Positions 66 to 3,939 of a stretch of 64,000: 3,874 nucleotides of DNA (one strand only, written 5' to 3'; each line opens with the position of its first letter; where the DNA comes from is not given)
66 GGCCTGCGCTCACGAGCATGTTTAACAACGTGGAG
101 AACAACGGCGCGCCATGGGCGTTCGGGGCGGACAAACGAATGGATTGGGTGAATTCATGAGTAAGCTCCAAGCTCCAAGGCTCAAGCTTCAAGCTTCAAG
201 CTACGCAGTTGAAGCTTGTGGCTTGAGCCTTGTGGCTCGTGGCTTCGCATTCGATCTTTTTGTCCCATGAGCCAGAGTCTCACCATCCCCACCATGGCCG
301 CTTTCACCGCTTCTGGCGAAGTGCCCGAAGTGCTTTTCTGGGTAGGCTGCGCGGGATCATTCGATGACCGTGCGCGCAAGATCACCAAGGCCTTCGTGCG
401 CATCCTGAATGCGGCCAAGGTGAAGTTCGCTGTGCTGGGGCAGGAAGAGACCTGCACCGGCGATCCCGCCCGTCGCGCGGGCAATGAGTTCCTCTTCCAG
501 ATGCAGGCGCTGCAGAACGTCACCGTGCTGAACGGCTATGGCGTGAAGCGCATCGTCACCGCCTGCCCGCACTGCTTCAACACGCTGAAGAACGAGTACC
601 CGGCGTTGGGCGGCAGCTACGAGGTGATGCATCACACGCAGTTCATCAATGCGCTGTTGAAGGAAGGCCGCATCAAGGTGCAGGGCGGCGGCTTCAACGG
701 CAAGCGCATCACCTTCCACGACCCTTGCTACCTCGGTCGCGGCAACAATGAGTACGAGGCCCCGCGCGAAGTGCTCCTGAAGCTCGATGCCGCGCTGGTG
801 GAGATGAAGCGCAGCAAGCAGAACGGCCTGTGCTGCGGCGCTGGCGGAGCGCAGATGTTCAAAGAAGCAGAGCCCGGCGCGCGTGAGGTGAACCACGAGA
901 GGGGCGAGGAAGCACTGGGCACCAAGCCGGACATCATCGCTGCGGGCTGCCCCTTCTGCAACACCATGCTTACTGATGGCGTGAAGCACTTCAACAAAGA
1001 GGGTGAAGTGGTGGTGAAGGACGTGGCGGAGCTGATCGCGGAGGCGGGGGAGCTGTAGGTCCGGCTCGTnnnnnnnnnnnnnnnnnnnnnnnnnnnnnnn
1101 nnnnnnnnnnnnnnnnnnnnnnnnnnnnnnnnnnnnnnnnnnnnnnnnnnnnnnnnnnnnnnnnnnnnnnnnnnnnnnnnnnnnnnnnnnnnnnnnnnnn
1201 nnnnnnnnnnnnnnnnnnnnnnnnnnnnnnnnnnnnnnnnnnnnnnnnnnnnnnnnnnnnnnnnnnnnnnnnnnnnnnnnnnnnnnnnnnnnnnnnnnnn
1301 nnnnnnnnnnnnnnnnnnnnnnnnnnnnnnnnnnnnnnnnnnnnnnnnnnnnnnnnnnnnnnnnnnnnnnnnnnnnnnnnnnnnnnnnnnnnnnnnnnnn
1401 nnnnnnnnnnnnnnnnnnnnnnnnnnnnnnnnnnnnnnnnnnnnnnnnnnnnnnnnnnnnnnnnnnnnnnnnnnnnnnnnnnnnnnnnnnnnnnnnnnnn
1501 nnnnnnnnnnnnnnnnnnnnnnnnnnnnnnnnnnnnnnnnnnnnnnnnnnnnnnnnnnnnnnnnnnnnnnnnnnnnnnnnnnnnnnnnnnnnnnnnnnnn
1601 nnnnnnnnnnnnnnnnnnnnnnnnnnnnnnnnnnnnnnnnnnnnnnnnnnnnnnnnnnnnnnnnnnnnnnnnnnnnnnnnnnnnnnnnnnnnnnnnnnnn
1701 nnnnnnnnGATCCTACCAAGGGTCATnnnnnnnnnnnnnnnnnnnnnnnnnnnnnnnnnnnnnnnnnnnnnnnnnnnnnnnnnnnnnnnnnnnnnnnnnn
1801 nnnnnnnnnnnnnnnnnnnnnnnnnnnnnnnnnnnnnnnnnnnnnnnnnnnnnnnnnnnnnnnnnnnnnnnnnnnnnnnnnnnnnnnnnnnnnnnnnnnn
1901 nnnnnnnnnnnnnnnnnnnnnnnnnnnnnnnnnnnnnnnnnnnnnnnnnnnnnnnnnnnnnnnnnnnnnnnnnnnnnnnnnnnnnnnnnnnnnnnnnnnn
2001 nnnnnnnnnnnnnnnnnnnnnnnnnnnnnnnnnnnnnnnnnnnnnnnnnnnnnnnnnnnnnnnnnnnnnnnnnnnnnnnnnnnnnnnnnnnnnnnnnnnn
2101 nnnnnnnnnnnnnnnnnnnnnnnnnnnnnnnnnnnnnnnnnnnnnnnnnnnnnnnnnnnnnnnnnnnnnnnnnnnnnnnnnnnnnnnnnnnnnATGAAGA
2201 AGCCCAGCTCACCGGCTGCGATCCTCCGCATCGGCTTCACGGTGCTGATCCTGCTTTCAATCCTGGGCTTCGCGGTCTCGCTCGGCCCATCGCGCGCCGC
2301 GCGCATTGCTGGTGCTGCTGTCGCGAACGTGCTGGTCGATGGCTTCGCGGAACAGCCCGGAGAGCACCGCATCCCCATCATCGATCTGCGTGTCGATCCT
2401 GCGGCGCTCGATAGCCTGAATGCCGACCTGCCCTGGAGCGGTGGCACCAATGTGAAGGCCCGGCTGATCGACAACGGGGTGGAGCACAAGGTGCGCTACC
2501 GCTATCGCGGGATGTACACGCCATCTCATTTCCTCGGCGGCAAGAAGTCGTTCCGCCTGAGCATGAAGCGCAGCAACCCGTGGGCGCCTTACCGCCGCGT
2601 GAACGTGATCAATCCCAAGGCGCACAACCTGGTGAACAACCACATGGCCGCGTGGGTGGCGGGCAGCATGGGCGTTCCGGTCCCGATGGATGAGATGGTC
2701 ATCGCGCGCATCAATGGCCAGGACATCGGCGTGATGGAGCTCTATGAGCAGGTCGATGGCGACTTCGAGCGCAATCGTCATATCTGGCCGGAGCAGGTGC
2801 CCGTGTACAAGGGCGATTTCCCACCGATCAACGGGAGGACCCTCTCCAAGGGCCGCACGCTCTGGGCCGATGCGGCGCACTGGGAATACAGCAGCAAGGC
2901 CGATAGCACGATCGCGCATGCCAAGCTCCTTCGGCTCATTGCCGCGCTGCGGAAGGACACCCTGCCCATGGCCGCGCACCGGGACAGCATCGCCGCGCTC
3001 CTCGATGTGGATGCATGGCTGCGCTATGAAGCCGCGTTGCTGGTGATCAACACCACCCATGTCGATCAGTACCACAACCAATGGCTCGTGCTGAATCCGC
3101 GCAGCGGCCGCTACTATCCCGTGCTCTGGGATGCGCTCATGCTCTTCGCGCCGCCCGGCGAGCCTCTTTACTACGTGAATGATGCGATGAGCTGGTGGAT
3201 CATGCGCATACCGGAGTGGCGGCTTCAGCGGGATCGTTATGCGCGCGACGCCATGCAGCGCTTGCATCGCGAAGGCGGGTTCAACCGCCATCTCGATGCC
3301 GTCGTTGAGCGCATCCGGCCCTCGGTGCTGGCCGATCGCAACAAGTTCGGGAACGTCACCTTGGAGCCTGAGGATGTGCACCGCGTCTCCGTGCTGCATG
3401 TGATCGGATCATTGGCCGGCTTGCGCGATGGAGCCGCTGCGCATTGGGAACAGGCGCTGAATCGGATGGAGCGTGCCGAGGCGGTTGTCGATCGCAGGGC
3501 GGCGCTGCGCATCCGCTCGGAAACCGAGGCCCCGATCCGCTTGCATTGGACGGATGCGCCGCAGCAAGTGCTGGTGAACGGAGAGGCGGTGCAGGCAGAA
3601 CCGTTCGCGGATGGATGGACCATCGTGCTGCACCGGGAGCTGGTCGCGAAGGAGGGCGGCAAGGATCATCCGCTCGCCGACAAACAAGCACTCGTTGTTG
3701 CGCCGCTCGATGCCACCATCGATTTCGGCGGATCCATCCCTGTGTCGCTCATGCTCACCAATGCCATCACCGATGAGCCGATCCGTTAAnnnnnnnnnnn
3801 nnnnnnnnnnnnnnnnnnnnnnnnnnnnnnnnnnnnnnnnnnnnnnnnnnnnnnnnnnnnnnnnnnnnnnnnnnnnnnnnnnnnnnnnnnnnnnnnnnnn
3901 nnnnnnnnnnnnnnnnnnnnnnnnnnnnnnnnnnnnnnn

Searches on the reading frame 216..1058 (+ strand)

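Call 29: search_protein_families(library=pfam, proteins=[window:216-1058:+], max_evalue=0.00001)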
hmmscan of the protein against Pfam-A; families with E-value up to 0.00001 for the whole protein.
window:216-1058:+ (280 aa): 1 family
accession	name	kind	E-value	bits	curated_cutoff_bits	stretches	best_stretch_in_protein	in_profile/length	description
PF02754.22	CCG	-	6.4e-33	113.2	20.6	2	165-252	1-84/85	Cysteine-rich domain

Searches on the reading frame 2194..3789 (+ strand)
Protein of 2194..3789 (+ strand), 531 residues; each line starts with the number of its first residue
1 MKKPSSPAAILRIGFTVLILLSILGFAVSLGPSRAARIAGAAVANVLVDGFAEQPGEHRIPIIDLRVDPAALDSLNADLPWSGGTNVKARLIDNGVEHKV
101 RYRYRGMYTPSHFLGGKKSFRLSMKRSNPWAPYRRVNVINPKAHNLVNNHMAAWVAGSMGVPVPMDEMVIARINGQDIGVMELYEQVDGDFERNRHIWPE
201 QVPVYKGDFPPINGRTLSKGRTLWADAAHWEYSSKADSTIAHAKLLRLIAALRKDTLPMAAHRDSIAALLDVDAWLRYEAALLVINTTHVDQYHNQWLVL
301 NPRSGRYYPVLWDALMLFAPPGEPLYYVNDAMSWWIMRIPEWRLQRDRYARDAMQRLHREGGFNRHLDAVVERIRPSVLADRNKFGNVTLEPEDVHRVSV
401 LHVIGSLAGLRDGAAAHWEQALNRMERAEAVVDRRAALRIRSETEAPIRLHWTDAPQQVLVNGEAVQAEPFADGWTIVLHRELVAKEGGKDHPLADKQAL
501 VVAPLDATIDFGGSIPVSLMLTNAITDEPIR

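Call 29: search_protein_families(library=pfam, proteins=[window:2194-3789:+], max_evalue=0.00001)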
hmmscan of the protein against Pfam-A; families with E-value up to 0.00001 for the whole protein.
window:2194-3789:+ (531 aa): 1 family
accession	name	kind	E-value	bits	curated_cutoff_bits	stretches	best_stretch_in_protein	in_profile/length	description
PF08757.17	CotH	-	1.4e-15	58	23.8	1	103-382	2-271/322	CotH kinase protein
